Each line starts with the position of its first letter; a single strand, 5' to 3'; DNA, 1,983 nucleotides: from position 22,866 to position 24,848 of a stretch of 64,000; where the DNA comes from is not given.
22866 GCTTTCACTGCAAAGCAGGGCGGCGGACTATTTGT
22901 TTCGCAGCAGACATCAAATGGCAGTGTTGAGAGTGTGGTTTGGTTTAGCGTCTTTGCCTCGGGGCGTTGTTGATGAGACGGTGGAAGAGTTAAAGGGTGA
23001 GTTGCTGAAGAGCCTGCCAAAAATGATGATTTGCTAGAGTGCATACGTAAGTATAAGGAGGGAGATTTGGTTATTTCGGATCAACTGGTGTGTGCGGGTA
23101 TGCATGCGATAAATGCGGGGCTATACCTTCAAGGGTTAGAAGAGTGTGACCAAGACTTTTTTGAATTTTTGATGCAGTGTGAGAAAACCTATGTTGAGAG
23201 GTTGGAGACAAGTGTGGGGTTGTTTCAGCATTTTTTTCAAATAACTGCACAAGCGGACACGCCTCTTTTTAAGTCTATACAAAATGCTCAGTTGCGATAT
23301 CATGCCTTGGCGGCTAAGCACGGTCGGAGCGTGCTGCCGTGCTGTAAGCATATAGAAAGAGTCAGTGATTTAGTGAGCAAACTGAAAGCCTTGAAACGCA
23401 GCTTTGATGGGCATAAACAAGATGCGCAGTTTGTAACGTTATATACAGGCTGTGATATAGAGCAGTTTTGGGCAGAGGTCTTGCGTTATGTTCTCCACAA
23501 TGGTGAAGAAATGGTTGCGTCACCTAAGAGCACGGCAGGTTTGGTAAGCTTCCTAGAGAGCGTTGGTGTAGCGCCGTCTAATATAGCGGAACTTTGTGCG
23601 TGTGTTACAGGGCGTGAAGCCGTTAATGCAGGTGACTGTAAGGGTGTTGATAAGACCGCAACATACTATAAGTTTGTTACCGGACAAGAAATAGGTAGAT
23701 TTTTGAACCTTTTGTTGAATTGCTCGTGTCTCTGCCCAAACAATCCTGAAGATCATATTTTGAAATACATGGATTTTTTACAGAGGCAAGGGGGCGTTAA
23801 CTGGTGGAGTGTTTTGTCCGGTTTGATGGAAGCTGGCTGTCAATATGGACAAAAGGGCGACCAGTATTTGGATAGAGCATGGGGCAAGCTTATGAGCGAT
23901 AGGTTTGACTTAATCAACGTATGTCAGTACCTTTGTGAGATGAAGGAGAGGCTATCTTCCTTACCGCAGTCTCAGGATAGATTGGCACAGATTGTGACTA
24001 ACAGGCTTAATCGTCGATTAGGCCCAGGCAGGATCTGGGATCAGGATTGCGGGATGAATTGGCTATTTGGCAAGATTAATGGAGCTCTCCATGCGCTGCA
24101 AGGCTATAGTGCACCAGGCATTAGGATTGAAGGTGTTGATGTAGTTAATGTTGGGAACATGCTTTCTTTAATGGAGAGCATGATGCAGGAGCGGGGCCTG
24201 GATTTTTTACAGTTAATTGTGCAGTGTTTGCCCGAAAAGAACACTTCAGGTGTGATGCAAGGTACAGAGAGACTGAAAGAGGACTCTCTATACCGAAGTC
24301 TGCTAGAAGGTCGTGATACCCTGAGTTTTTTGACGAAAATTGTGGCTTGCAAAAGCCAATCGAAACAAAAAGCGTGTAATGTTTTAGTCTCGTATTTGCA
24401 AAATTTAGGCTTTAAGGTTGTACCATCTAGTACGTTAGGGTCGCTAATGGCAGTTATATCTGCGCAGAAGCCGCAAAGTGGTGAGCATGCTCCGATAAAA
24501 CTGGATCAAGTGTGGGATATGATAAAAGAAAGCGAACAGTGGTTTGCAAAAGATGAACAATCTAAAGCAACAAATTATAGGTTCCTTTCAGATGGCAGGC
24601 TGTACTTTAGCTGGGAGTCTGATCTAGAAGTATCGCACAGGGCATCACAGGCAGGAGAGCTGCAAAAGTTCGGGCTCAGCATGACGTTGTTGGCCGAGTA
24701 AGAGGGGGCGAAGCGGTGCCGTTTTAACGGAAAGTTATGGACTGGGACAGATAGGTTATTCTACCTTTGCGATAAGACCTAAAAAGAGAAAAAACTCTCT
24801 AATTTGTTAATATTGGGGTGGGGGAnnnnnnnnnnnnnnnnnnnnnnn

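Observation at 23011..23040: Minus-one frameshift at an A5 tract splits a 720-type gene: candidate slipped-strand (phase-variable) switch, or fresh pseudogenisation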

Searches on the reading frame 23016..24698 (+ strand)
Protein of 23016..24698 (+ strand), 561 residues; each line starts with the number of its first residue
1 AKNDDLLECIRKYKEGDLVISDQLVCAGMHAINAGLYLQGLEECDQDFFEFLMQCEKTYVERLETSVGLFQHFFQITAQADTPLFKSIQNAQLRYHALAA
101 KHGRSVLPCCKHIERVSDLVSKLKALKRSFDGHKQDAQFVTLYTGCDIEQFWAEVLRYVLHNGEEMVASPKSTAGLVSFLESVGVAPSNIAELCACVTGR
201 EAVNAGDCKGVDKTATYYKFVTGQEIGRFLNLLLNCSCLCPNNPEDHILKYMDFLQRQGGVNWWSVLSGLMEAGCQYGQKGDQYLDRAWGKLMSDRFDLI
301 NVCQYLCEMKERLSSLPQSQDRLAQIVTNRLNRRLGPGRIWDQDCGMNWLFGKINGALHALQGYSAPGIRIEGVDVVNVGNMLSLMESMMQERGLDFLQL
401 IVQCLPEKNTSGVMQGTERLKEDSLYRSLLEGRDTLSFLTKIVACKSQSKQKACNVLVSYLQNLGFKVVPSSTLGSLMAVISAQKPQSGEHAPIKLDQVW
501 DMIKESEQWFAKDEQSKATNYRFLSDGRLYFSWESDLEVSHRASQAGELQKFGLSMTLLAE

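Call 33: find_related_loci(query=window:23016-24698:+, collection=metagenome_contigs, flank=5000)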
Query window:23016-24698:+ (561 aa) in metagenome_contigs; peptide patterns used: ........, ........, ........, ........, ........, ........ (x = any residue, [..] = any of these).
20 stretches matched a pattern, but none encodes a relative of the query by tblastn (E <= 1e-3).
